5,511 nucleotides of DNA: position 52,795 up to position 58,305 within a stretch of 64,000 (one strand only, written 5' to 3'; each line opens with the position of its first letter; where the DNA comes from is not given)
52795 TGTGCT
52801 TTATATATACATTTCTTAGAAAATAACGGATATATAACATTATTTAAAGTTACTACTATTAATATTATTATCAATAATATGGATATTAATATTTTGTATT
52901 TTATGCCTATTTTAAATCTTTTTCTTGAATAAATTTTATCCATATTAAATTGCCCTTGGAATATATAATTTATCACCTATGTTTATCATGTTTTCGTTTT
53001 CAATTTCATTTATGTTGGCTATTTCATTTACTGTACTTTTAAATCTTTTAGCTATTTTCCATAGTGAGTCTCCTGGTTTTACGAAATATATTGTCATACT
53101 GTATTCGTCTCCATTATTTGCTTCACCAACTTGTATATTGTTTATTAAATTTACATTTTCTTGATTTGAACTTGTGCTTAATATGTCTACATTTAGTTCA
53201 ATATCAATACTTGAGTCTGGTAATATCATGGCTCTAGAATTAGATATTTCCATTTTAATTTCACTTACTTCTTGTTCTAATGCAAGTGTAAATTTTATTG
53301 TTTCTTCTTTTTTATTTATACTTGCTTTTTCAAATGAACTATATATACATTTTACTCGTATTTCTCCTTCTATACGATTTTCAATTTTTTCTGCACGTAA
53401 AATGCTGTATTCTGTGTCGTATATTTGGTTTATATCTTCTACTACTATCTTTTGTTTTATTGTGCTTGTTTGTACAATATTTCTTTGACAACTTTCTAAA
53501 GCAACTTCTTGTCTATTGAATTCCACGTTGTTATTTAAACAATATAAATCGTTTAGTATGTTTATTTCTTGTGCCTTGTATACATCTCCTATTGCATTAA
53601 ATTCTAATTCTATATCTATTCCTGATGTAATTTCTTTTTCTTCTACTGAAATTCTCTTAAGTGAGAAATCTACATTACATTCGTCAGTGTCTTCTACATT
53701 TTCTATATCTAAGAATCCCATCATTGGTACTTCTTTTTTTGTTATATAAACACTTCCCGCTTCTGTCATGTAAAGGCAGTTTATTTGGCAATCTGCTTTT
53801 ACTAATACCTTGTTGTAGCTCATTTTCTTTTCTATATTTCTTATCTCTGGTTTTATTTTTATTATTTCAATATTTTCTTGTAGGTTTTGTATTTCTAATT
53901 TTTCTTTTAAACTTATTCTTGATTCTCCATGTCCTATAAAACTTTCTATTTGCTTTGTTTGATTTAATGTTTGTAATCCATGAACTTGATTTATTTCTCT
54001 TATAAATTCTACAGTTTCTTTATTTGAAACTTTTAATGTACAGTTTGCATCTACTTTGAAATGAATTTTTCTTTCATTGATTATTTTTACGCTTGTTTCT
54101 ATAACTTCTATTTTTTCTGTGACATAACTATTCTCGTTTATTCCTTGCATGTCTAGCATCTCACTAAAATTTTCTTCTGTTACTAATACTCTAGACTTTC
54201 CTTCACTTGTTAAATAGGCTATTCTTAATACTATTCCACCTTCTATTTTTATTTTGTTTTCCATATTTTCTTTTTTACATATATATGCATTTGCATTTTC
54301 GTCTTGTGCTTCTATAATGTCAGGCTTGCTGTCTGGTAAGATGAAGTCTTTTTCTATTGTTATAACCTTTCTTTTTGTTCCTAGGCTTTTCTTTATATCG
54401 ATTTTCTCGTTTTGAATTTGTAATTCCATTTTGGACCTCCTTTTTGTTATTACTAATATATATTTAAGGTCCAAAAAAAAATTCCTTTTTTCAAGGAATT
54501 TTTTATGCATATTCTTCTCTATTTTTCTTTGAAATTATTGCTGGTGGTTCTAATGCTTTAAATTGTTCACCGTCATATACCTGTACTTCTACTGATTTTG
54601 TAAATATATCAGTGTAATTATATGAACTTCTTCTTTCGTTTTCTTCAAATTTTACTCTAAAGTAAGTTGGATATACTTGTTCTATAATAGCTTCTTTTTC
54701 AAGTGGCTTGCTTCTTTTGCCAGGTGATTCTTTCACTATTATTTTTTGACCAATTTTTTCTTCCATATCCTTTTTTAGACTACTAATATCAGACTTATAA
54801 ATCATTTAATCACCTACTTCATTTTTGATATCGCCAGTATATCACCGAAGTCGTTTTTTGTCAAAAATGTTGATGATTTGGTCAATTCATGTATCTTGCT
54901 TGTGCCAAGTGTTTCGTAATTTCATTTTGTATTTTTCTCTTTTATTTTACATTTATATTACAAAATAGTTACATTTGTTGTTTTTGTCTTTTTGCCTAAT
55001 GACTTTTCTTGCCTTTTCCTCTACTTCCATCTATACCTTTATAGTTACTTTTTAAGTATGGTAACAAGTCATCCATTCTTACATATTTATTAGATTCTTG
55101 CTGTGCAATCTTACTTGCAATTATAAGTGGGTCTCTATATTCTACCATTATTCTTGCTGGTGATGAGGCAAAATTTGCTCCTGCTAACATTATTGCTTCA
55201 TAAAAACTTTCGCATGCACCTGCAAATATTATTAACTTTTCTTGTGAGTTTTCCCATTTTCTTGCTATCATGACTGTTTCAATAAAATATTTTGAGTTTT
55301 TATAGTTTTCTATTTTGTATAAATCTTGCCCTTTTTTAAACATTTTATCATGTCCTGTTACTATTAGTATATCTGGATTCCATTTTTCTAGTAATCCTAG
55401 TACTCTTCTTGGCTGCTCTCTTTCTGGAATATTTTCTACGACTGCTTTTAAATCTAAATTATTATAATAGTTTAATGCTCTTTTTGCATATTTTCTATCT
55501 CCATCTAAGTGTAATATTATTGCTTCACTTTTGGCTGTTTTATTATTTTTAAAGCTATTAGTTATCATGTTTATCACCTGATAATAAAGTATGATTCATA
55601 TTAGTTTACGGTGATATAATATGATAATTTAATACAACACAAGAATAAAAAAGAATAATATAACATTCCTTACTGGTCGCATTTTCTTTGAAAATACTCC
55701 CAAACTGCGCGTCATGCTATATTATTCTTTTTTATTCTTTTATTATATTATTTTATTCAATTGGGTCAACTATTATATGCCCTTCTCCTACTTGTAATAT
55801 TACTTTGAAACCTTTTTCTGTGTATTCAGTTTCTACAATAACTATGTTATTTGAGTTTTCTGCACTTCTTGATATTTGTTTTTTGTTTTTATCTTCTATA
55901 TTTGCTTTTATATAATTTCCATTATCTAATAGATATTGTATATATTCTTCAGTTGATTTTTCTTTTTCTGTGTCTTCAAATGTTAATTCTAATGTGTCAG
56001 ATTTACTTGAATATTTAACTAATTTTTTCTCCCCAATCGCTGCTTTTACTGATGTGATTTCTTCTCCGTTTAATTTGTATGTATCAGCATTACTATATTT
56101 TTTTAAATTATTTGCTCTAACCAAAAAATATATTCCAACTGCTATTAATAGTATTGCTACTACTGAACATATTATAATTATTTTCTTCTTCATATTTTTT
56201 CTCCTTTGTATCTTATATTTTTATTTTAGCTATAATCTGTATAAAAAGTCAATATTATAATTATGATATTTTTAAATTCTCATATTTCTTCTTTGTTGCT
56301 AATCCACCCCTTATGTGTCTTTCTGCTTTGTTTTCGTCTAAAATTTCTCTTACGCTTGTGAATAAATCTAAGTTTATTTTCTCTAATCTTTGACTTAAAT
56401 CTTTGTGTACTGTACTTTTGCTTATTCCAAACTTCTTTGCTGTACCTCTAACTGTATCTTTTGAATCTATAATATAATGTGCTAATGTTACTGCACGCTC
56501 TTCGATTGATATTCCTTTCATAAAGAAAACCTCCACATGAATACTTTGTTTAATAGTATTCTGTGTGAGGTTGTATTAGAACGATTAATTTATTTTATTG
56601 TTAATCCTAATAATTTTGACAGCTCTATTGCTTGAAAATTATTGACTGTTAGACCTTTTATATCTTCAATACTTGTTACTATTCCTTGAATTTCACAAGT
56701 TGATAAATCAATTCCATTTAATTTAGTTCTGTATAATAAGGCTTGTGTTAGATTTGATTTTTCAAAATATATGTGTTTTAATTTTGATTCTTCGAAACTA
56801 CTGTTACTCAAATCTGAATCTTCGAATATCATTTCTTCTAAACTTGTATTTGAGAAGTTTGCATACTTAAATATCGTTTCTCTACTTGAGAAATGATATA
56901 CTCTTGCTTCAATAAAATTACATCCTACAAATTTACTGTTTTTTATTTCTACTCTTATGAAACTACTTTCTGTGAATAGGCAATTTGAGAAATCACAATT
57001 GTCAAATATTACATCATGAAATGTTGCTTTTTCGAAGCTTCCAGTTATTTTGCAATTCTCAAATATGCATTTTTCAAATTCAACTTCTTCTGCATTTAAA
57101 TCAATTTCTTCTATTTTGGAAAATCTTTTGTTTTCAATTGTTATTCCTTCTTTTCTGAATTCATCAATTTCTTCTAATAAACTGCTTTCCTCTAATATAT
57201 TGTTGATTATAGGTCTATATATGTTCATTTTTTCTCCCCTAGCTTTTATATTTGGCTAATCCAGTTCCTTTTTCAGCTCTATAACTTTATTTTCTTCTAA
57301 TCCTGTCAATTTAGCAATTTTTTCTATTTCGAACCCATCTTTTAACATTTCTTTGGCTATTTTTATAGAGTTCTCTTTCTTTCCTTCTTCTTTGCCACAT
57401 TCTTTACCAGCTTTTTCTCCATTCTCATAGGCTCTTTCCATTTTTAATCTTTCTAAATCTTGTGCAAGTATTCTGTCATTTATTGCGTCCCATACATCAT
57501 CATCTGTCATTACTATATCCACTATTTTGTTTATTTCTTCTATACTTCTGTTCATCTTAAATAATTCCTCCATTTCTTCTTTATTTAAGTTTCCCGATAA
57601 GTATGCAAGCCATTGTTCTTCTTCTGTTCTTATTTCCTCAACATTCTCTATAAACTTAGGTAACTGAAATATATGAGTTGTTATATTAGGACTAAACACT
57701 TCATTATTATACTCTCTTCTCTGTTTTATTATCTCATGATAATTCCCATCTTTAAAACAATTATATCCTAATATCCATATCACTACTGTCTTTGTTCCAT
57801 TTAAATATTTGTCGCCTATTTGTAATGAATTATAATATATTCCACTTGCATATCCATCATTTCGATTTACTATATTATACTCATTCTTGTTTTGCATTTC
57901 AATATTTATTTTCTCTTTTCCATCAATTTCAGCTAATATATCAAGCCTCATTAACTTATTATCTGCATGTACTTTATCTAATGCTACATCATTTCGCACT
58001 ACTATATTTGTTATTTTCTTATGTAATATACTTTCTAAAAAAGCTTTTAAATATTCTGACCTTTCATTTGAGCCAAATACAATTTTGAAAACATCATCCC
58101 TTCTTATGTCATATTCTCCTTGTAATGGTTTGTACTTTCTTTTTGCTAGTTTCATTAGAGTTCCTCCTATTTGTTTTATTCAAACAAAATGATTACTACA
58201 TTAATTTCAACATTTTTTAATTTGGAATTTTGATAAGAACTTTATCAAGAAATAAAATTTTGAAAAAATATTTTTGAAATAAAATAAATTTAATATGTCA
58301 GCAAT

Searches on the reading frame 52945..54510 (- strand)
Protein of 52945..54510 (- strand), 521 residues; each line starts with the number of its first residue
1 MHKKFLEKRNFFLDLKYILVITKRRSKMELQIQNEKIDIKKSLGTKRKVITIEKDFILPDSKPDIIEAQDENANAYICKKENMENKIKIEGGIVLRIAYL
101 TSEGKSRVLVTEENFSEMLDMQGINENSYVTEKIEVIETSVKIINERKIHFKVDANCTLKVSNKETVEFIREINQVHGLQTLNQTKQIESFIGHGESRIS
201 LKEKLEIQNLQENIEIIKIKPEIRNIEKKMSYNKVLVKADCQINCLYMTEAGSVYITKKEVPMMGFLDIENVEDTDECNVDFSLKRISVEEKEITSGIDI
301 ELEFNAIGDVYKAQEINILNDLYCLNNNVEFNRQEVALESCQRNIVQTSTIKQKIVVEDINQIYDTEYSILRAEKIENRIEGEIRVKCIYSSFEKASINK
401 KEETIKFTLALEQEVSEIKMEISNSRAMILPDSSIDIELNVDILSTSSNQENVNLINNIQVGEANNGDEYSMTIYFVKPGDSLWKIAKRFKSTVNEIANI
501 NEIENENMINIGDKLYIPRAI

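Call 62: search_protein_families(library=pfam, proteins=[window:52945-54510:-], max_evalue=0.001)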
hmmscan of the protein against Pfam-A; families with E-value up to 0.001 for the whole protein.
window:52945-54510:- (521 aa): 3 families
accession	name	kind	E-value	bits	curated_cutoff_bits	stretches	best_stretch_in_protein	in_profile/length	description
PF12673.12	SipL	-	1e-19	70.9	23.6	2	215-290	4-76/78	SipL, SPOCS domain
PF01476.26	LysM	-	1.9e-14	53.8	20.9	1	476-518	2-43/43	LysM domain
PF23473.1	LysM3_LYK4_5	-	0.00055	20.4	29.3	0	475-510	5-39/48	LYK4/5 LysM3 domain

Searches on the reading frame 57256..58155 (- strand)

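Call 62: search_protein_families(library=pfam, proteins=[window:57256-58155:-], max_evalue=0.001)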
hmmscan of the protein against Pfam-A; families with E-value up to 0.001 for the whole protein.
window:57256-58155:- (299 aa): 1 family
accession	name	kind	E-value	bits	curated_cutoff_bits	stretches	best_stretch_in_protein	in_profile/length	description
PF12784.13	PDDEXK_2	-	5.3e-31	108.6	27.4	1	19-228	3-215/229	PD-(D/E)XK nuclease family transposase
